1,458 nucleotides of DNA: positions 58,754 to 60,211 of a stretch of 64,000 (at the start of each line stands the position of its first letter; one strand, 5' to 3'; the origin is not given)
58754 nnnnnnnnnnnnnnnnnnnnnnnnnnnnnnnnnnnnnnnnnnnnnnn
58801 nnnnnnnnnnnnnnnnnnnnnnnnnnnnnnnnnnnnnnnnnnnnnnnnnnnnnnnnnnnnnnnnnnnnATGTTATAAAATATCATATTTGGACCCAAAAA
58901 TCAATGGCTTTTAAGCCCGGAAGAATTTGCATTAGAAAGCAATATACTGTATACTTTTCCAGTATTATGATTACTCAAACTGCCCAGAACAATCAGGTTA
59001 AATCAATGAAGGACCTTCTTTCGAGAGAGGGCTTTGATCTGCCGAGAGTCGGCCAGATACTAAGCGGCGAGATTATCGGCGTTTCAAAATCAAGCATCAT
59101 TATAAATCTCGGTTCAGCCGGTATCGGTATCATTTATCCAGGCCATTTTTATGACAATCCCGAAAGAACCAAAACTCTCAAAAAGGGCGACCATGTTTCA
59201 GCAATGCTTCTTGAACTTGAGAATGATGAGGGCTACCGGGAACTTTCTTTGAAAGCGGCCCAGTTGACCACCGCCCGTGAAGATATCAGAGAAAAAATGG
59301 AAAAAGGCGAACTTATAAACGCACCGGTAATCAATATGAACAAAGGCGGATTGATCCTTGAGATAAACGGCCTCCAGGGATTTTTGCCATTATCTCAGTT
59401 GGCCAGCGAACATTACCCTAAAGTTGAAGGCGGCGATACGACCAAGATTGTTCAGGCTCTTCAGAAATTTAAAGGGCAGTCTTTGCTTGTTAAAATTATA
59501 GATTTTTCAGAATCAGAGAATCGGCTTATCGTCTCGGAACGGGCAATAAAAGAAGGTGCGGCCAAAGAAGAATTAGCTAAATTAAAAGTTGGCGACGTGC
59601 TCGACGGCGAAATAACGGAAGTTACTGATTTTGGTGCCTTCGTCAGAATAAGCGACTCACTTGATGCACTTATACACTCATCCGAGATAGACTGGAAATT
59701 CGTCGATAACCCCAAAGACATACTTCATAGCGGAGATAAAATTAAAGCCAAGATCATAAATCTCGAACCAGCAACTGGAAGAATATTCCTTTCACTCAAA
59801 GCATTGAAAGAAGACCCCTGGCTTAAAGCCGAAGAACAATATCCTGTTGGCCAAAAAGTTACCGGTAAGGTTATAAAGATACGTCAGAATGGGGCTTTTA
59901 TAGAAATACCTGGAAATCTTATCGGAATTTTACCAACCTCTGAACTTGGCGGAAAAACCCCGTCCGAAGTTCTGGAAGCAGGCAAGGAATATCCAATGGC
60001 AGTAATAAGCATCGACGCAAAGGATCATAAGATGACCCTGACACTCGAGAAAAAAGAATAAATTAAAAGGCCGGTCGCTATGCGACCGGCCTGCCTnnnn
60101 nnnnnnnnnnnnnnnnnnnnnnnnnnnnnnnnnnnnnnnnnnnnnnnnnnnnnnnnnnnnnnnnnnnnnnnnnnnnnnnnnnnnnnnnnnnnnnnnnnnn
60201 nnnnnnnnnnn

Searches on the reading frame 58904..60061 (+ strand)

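Call 59: search_protein_families(library=pfam, proteins=[window:58904-60061:+], max_evalue=0.001)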
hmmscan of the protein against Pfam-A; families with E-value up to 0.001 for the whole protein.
window:58904-60061:+ (385 aa): 5 families
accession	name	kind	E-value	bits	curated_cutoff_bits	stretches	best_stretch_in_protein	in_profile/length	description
PF00575.29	S1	-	1.8e-47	160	22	4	226-299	1-74/74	S1 RNA binding domain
PF23459.1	S1_RRP5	-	2.7e-13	50.7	27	0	228-298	2-72/72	RRP5 S1 domain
PF13509.12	S1_2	-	2.3e-06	28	21.8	0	230-263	2-35/61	S1 domain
PF21543.3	CvfB_2nd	-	9.3e-06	25.9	27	0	42-65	46-69/76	Virulence regulatory factor CvfB, second domain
PF21710.3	Spt6_S1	-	4.2e-05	24.2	27.5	0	222-298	9-86/91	Spt6, S1/OB domain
